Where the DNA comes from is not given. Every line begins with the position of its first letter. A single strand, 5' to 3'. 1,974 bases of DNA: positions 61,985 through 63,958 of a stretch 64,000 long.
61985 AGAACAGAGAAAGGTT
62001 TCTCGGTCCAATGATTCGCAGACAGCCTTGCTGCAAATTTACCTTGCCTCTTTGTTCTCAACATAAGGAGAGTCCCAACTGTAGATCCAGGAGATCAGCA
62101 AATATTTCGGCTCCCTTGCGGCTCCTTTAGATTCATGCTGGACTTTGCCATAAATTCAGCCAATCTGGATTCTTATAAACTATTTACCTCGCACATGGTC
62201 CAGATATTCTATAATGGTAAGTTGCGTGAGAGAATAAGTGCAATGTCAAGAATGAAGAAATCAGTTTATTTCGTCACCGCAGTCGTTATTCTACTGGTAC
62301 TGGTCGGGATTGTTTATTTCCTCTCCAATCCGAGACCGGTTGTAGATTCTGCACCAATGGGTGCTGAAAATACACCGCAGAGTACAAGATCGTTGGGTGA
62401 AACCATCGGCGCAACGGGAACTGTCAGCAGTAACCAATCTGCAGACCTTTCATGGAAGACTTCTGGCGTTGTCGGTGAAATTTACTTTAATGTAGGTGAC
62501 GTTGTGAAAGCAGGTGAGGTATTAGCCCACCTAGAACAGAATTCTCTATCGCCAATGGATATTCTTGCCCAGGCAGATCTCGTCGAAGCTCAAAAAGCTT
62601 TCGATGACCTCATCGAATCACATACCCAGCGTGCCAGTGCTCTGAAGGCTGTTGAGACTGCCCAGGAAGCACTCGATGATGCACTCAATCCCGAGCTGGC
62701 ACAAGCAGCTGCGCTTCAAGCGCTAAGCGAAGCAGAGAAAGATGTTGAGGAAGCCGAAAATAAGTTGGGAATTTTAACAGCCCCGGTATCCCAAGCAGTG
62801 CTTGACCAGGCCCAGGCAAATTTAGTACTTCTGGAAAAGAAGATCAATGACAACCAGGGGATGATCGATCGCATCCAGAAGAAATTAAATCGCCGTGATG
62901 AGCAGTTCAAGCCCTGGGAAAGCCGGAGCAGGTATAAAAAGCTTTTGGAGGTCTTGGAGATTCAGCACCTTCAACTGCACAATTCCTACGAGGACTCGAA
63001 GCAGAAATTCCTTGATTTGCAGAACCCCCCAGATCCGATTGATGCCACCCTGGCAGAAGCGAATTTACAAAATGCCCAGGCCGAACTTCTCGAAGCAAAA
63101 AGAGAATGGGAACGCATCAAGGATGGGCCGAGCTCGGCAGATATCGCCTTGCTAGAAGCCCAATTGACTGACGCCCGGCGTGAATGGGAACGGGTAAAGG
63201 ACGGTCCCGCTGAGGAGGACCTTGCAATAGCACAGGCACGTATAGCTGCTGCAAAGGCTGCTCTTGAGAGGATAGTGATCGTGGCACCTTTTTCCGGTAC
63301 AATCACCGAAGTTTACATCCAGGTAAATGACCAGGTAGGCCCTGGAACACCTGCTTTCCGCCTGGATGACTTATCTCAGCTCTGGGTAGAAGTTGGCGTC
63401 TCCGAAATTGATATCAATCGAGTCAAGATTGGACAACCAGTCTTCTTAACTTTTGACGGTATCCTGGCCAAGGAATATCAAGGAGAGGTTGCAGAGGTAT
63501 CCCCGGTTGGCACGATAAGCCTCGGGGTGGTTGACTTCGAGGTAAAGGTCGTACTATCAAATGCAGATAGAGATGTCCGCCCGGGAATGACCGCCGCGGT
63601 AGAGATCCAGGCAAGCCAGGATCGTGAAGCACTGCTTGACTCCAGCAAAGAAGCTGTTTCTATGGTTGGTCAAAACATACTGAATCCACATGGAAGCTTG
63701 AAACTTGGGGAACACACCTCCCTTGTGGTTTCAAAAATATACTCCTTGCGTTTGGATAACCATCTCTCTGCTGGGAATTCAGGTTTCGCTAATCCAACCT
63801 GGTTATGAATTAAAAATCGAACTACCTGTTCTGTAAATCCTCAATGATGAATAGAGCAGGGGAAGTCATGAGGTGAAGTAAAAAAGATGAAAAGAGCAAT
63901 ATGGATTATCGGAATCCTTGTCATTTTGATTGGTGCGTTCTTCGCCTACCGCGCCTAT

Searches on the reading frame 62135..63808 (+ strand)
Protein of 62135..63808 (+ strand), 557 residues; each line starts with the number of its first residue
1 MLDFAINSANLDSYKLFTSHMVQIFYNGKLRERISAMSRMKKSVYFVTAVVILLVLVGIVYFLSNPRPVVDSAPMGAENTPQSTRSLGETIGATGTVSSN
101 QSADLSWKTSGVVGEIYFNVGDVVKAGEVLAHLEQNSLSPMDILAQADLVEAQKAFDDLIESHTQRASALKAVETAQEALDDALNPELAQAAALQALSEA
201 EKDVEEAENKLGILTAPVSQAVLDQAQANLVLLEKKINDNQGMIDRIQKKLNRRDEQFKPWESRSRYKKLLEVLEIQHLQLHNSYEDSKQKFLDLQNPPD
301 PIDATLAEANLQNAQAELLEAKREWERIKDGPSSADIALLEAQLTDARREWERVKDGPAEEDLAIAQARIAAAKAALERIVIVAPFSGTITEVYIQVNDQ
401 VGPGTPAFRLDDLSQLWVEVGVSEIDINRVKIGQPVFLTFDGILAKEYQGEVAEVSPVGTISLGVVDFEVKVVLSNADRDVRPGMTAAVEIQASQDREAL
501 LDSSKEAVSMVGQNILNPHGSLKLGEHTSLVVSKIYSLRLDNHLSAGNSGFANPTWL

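Call 79: search_protein_families(library=pfam, proteins=[window:62135-63808:+], max_evalue=0.00001)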
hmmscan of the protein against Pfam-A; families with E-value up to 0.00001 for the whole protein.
window:62135-63808:+ (557 aa): 4 families
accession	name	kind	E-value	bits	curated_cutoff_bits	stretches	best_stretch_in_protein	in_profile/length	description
PF16576.10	HlyD_D23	-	4.2e-26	92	30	1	305-487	50-214/214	Barrel-sandwich domain of CusB or HlyD membrane-fusion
PF13437.12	HlyD_3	-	1.2e-16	61.8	22.2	1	381-483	1-105/106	HlyD family secretion protein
PF13533.13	Biotin_lipoyl_2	-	1e-08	35.2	29.8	0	384-410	5-31/32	Biotin-lipoyl like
PF00364.28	Biotin_lipoyl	-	1.9e-06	28.1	22.1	0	105-133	45-73/73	Biotin-requiring enzyme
